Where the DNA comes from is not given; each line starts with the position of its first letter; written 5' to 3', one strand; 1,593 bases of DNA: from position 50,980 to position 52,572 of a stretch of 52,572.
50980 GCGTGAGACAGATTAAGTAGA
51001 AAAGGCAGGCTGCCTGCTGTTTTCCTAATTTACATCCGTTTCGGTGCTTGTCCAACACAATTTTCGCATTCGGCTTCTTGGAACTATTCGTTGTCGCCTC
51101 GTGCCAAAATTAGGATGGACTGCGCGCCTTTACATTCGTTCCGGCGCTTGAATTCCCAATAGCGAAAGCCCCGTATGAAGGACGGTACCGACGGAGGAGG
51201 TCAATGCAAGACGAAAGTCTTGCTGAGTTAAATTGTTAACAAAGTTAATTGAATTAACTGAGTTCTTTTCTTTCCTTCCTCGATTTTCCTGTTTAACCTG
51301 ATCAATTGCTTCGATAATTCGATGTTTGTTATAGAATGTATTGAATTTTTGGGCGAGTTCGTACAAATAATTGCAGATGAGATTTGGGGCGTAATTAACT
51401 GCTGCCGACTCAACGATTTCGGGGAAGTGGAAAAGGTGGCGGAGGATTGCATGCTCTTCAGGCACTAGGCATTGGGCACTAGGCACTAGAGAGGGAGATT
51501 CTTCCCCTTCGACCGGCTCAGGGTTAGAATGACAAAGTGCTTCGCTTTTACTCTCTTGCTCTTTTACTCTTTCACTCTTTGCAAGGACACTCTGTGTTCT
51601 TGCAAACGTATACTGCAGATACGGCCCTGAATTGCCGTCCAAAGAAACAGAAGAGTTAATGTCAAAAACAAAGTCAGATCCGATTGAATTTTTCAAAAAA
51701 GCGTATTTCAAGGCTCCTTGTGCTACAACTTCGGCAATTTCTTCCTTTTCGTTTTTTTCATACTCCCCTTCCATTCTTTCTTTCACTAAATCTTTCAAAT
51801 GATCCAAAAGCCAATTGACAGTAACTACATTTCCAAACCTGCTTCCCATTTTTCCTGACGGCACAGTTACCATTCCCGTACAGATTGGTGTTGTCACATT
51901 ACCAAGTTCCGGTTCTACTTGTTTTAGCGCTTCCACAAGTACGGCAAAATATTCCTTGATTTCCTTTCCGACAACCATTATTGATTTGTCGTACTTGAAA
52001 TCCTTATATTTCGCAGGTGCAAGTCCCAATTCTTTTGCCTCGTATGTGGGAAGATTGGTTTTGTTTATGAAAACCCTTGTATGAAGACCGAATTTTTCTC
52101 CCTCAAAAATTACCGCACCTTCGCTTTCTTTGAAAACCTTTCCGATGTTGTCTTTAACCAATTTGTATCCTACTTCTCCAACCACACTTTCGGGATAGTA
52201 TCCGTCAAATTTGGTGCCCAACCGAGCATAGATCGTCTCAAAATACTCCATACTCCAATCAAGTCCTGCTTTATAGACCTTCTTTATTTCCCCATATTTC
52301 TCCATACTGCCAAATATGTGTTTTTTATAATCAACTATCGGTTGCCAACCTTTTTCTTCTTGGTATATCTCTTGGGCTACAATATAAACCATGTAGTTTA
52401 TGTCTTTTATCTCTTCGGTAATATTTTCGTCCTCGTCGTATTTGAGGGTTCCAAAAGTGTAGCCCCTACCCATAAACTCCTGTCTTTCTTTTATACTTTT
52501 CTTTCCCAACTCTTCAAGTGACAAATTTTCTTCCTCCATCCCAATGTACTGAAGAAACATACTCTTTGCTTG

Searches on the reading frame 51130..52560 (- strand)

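Call 11: search_protein_families(library=pfam, proteins=[window:51130-52560:-], max_evalue=0.001)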
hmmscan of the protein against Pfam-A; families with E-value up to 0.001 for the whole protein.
window:51130-52560:- (476 aa): 2 families
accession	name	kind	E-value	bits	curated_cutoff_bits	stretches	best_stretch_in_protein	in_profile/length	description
PF05746.21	DALR_1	-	3.1e-27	95.4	22.3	2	315-427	1-91/117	DALR anticodon binding domain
PF00750.26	tRNA-synt_1d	-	7.1e-13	48.7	23.3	1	39-300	80-348/349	tRNA synthetases class I (R), catalytic domain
